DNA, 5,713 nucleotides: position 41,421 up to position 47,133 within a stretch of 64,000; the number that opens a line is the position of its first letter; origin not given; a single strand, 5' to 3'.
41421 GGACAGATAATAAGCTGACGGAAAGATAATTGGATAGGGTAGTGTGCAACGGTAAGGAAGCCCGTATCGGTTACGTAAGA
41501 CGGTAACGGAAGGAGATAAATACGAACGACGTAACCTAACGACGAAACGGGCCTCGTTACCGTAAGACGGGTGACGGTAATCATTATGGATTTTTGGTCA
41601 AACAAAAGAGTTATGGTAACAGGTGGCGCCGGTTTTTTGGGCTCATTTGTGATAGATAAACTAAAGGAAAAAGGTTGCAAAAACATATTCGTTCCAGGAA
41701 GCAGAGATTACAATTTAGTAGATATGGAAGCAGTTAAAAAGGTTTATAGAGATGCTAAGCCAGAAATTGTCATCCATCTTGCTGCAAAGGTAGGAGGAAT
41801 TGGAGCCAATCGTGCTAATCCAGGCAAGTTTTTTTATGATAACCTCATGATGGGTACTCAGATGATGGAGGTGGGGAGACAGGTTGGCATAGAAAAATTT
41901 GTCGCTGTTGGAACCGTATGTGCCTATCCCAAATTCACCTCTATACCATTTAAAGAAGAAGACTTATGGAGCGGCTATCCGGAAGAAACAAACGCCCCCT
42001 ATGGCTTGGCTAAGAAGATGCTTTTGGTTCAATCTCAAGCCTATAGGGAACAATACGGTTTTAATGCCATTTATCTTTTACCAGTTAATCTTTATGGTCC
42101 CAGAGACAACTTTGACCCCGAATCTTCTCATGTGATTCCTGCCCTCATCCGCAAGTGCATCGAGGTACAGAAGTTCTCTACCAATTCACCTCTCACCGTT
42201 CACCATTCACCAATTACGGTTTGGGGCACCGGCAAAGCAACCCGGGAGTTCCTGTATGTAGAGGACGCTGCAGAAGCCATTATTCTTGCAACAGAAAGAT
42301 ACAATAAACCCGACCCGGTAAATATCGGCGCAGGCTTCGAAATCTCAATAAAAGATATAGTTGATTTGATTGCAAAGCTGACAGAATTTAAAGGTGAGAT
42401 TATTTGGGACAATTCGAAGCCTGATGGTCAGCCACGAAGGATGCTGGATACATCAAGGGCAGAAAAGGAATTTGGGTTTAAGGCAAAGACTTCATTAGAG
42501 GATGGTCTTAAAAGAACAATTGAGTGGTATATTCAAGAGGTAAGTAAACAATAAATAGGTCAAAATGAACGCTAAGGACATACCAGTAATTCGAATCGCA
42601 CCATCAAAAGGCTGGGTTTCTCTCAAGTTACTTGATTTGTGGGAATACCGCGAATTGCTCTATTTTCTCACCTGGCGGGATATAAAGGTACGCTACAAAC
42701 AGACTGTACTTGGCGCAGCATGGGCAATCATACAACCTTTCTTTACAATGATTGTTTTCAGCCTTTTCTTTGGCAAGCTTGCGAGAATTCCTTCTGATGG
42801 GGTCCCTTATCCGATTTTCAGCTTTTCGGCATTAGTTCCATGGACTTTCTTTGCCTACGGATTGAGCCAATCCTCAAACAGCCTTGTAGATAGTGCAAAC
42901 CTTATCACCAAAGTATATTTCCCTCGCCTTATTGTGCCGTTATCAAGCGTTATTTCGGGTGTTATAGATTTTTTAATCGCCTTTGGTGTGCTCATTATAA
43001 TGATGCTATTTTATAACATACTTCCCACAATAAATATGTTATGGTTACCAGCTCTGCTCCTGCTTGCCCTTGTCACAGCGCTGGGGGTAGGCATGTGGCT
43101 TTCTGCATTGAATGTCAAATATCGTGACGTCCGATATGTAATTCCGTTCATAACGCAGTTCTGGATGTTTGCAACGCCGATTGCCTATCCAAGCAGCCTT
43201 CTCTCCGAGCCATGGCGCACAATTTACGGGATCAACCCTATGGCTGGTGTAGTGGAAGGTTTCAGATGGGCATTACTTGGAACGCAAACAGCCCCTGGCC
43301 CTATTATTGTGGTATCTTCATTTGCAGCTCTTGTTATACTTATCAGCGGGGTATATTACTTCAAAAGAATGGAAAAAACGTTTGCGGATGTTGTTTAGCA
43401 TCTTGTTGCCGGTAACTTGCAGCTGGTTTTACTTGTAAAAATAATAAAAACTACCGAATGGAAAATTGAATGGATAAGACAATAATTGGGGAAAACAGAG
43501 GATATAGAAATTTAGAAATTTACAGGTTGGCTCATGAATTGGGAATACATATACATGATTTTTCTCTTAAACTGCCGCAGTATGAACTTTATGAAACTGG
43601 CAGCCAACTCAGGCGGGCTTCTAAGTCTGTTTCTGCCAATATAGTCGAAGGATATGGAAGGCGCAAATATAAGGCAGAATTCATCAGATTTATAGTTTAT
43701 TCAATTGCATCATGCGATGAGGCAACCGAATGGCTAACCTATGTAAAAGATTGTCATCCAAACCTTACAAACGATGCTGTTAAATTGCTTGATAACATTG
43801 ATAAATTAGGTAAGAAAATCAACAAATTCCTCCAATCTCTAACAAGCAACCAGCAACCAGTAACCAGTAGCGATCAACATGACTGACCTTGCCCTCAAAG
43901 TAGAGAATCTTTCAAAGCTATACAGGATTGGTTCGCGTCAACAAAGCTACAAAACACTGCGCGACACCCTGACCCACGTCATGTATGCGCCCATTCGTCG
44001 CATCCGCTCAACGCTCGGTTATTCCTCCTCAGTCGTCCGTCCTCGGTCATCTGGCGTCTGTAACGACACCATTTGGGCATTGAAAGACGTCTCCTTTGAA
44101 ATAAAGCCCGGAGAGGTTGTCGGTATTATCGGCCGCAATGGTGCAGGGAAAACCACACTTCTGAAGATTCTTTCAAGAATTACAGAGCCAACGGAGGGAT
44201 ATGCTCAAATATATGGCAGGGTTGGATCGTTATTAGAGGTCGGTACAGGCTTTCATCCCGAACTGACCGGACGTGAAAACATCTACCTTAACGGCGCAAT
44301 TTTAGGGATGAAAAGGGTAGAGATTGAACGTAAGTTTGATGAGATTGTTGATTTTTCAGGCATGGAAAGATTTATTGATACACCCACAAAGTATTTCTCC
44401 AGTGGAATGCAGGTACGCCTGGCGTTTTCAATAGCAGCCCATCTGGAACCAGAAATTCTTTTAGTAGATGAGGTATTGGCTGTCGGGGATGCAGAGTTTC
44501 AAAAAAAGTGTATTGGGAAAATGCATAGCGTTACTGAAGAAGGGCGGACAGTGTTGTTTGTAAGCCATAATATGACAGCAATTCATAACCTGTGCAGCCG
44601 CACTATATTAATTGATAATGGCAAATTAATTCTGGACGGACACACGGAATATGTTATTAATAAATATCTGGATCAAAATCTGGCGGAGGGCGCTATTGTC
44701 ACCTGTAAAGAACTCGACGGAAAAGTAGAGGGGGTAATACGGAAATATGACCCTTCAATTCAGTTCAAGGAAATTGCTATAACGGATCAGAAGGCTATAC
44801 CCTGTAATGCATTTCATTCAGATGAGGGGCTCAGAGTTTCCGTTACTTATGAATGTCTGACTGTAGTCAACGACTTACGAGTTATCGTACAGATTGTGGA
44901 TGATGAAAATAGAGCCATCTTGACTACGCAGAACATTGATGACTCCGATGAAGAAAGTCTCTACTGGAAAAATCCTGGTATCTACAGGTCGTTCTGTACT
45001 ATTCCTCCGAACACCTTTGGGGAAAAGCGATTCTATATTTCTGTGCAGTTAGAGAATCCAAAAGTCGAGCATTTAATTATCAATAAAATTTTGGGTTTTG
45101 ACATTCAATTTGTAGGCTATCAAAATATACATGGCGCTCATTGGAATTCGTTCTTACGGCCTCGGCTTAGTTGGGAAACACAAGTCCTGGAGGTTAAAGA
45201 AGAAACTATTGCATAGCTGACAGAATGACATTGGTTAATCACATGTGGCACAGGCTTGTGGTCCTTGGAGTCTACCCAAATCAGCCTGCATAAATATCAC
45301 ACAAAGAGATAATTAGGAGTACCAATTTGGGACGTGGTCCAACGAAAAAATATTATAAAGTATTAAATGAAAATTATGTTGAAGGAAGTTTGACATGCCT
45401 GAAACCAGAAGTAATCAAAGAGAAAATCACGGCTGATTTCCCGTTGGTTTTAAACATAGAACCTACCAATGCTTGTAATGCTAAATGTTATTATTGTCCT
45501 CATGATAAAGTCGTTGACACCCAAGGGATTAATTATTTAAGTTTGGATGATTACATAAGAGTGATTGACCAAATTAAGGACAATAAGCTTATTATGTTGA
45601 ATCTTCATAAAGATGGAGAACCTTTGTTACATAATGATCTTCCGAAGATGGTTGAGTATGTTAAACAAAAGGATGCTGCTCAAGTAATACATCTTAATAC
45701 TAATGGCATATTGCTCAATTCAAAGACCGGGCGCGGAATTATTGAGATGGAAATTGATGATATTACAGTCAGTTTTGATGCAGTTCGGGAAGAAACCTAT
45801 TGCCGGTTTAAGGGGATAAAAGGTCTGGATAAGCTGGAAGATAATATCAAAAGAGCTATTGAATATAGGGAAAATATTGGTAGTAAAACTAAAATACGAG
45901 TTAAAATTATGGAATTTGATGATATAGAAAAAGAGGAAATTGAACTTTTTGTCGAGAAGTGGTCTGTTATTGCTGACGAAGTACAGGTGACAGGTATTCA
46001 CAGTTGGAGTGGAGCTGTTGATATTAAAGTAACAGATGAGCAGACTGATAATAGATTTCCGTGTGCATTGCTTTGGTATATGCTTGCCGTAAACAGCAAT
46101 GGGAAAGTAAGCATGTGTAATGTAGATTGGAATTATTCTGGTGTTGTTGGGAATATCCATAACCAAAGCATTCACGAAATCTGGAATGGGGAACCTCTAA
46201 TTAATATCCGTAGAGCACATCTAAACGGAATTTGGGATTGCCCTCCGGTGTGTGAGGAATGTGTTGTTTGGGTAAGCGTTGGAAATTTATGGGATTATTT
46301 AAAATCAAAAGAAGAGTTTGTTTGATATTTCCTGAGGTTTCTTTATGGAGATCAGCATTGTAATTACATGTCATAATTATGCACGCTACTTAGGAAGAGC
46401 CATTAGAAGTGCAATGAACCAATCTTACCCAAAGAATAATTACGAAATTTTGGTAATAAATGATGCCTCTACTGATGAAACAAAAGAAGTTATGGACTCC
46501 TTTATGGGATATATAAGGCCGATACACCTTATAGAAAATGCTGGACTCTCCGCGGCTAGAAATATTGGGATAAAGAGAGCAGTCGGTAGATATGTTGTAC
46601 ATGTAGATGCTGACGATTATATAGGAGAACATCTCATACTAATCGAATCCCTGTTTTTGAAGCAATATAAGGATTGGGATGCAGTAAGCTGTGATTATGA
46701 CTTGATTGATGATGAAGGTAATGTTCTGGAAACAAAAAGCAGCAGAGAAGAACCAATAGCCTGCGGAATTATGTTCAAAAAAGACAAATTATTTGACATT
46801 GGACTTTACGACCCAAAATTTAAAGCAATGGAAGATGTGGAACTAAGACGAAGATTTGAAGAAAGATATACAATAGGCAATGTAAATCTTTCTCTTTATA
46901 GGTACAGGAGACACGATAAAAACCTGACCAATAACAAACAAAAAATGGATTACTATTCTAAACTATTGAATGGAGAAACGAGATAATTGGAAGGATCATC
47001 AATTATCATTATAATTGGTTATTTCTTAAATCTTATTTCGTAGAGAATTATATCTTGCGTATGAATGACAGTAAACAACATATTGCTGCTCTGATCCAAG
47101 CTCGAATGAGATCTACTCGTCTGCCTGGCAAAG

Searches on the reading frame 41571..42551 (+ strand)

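Call 85: search_protein_families(library=pfam, proteins=[window:41571-42551:+], max_evalue=0.001)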
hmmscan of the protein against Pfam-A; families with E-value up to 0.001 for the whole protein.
window:41571-42551:+ (327 aa): 5 families
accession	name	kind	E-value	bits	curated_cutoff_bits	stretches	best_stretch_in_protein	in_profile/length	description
PF01370.27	Epimerase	-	1.4e-56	192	20.9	1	14-253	1-240/240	NAD dependent epimerase/dehydratase family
PF16363.11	GDP_Man_Dehyd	-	1.1e-28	101.1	27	1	48-316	60-332/332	GDP-mannose 4,6 dehydratase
PF04321.23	RmlD_sub_bind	-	4.9e-08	32.8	27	1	13-72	2-60/287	RmlD substrate binding domain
PF02719.21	Polysacc_synt_2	-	9.5e-08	32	20.2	0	50-115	64-128/293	Polysaccharide biosynthesis protein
PF01073.25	3Beta_HSD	-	5.5e-06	26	22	0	17-247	3-235/280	3-beta hydroxysteroid dehydrogenase/isomerase family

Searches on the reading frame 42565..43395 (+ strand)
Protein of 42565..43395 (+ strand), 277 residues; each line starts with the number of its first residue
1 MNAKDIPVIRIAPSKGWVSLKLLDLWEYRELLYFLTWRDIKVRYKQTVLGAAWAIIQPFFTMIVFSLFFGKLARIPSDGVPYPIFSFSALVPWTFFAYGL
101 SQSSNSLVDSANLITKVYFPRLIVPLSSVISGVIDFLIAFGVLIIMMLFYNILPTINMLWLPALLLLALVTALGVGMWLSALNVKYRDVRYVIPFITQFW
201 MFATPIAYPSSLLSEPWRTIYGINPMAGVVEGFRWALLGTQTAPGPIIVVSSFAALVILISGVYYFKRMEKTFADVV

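Call 85: search_protein_families(library=pfam, proteins=[window:42565-43395:+], max_evalue=0.001)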
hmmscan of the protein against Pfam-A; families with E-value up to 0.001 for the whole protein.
window:42565-43395:+ (277 aa): 2 families
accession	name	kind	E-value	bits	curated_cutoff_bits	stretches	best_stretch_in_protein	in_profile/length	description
PF01061.29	ABC2_membrane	-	3.1e-21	76.3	26.9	1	31-237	2-210/211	ABC-2 type transporter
PF12698.13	ABC2_membrane_3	-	0.00042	20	31.6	1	133-261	212-345/347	ABC-2 family transporter protein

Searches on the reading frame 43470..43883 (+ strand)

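Call 85: search_protein_families(library=pfam, proteins=[window:43470-43883:+], max_evalue=0.001)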
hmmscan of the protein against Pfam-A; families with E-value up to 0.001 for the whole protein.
window:43470-43883:+ (138 aa): 1 family
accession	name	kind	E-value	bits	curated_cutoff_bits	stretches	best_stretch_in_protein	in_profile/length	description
PF05635.17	23S_rRNA_IVP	-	3e-24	85.7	33.8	1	13-119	1-106/106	23S rRNA-intervening sequence protein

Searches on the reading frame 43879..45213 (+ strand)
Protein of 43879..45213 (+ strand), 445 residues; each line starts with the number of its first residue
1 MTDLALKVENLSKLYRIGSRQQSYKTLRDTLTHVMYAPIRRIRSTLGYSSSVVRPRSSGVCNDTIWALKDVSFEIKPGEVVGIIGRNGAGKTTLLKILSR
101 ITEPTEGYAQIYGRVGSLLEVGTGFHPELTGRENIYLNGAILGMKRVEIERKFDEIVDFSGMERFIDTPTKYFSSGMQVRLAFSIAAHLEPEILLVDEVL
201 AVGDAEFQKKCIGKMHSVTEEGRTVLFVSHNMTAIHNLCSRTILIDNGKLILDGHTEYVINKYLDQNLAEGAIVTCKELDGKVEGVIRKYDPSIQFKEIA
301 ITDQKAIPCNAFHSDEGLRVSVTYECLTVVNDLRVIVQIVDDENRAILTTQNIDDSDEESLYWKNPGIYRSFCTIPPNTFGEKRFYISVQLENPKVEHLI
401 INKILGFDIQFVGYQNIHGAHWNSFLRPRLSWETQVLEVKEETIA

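Call 85: search_protein_families(library=pfam, proteins=[window:43879-45213:+], max_evalue=0.001)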
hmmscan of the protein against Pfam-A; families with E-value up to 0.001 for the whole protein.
window:43879-45213:+ (445 aa): 3 families
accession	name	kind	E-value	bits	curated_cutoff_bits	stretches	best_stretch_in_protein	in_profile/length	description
PF00005.33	ABC_tran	-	2.2e-22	80.6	25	1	68-199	1-135/137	ABC transporter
PF13304.12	AAA_21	-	1.2e-05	25.9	27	1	81-101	2-22/304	AAA domain, putative AbiEii toxin, Type IV TA system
PF14524.12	Wzt_C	-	4.3e-05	24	30.4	1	293-410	9-130/143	Wzt C-terminal domain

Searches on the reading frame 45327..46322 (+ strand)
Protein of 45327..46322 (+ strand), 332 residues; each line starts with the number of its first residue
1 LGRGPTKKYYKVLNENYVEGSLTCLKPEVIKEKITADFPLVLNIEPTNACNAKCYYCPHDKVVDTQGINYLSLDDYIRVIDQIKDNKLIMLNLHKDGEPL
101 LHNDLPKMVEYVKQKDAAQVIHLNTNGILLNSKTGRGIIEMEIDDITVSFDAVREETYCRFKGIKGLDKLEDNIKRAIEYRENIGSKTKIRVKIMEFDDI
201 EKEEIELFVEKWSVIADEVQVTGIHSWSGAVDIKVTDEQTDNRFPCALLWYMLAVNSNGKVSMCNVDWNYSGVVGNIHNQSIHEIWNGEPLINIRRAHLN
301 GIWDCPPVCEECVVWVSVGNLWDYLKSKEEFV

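Call 73: search_protein_families(library=pfam, proteins=[window:45327-46322:+], max_evalue=0.0001)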
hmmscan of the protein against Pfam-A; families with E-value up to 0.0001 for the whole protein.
window:45327-46322:+ (332 aa): 2 families
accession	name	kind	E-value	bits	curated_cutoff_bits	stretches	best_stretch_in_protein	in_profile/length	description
PF04055.27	Radical_SAM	-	4.3e-13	50.2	29.5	1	44-182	1-142/166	Radical SAM superfamily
PF13186.11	SPASM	-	4.5e-13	49.7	21.5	1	246-312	1-66/67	Iron-sulfur cluster-binding domain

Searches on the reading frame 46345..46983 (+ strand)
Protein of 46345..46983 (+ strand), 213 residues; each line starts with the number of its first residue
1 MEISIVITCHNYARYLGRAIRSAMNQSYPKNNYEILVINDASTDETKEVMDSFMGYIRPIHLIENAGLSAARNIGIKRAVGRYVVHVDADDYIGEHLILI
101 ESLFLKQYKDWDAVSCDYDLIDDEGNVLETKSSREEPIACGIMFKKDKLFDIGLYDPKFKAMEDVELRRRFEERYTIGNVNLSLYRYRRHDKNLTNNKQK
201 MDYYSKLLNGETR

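Call 73: search_protein_families(library=pfam, proteins=[window:46345-46983:+], max_evalue=0.0001)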
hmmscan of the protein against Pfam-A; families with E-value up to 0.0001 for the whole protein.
window:46345-46983:+ (213 aa): 3 families
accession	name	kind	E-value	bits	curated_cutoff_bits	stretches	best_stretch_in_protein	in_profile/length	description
PF00535.33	Glycos_transf_2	-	9e-27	94.5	23.3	1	4-132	1-129/168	Glycosyl transferase family 2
PF10111.15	Glyco_tranf_2_2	-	4.5e-13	49.8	27.3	1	7-129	6-135/276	Glycosyltransferase like family 2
PF13641.12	Glyco_tranf_2_3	-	1.2e-08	35.7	27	1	3-118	3-123/230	Glycosyltransferase like family 2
